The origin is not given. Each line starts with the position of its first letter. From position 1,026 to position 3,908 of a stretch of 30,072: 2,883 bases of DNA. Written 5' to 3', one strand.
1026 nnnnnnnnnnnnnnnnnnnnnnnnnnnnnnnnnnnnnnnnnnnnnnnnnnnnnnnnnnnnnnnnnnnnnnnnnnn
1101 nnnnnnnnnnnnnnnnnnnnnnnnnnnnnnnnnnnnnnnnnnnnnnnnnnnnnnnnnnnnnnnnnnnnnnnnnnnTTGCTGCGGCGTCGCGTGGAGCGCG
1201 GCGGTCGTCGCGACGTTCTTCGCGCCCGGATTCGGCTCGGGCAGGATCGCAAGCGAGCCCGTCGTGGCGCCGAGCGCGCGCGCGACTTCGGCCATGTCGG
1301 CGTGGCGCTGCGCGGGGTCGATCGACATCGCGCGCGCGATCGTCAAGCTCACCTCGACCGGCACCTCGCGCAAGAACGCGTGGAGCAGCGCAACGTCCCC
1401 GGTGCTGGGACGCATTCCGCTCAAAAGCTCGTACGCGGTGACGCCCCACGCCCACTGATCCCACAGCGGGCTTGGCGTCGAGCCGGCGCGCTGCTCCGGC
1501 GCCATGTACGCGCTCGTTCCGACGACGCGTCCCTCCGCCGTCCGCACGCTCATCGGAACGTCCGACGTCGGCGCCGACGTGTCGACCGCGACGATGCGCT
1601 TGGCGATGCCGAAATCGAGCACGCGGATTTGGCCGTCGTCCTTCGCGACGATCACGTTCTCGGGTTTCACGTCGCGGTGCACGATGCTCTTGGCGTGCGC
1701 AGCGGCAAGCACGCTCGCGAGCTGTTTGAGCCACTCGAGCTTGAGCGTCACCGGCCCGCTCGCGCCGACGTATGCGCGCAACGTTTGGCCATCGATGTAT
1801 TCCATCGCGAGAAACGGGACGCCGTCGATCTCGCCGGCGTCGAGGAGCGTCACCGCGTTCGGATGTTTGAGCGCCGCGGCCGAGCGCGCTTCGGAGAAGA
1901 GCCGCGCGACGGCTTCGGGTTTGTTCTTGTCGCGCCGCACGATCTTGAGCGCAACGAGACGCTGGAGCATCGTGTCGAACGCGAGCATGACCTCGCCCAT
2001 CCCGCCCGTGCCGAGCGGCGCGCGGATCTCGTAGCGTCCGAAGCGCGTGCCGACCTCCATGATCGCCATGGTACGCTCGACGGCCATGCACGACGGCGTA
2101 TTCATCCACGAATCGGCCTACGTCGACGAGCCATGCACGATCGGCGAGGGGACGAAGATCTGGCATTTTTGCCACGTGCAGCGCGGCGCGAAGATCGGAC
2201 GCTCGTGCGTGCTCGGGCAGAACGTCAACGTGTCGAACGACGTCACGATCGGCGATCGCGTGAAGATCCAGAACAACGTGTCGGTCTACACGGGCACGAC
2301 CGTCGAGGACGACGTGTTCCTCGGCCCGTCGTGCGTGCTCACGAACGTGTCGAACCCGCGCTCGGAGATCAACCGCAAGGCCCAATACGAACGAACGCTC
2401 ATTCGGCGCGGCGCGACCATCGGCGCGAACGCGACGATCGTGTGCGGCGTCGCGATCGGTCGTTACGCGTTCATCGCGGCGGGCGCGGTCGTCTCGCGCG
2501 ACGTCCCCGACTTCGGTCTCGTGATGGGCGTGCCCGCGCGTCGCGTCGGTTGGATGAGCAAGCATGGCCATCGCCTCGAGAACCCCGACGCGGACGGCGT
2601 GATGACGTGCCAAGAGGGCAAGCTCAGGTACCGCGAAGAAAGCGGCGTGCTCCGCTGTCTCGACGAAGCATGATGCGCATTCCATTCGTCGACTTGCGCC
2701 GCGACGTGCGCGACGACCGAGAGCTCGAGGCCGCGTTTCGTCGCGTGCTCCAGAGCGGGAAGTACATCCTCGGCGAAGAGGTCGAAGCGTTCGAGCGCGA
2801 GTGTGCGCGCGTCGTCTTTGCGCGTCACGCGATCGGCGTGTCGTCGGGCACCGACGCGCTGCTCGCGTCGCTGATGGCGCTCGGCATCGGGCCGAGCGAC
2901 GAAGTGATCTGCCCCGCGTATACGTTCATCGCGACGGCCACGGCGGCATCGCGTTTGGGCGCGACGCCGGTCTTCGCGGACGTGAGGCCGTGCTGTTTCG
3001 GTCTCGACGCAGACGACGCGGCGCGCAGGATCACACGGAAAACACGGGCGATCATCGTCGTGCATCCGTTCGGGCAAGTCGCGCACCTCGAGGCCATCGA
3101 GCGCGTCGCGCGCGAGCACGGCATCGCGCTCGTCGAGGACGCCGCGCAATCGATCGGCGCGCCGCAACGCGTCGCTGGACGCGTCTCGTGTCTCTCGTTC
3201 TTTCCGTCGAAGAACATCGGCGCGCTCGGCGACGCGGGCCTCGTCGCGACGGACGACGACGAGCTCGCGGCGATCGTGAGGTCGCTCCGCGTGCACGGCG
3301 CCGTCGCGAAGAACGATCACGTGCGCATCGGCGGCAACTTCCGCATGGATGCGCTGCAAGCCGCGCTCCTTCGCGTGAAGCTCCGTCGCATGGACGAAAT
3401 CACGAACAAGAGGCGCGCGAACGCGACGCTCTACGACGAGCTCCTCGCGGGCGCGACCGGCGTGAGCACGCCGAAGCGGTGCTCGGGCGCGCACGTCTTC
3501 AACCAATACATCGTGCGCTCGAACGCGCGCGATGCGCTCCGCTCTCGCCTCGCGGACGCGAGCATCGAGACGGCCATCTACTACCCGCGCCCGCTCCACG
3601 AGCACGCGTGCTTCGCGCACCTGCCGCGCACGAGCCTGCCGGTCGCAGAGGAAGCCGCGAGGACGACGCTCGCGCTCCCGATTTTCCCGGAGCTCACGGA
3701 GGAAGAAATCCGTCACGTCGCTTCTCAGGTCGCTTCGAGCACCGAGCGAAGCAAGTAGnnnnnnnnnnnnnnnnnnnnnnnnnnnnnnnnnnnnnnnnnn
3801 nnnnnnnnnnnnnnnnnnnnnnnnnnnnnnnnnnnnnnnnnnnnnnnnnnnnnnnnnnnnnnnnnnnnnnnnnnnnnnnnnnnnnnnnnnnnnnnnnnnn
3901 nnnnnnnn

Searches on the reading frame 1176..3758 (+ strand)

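Call 9: search_protein_families(library=pfam, proteins=[window:1176-3758:+], max_evalue=0.01)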
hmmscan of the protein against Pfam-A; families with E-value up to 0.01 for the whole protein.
window:1176-3758:+ (860 aa): 3 families
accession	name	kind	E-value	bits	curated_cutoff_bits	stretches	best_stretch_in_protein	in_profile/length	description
PF01041.23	DegT_DnrJ_EryC1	-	1.4e-100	337.5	19.8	1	514-852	4-359/360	DegT/DnrJ/EryC1/StrS aminotransferase family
PF01053.26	Cys_Met_Meta_PP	-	0.0043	16.1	27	1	537-657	55-175/381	Cys/Met metabolism PLP-dependent enzyme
PF00266.25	Aminotran_5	-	0.0084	15.6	21.5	0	552-672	64-192/371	Aminotransferase class-V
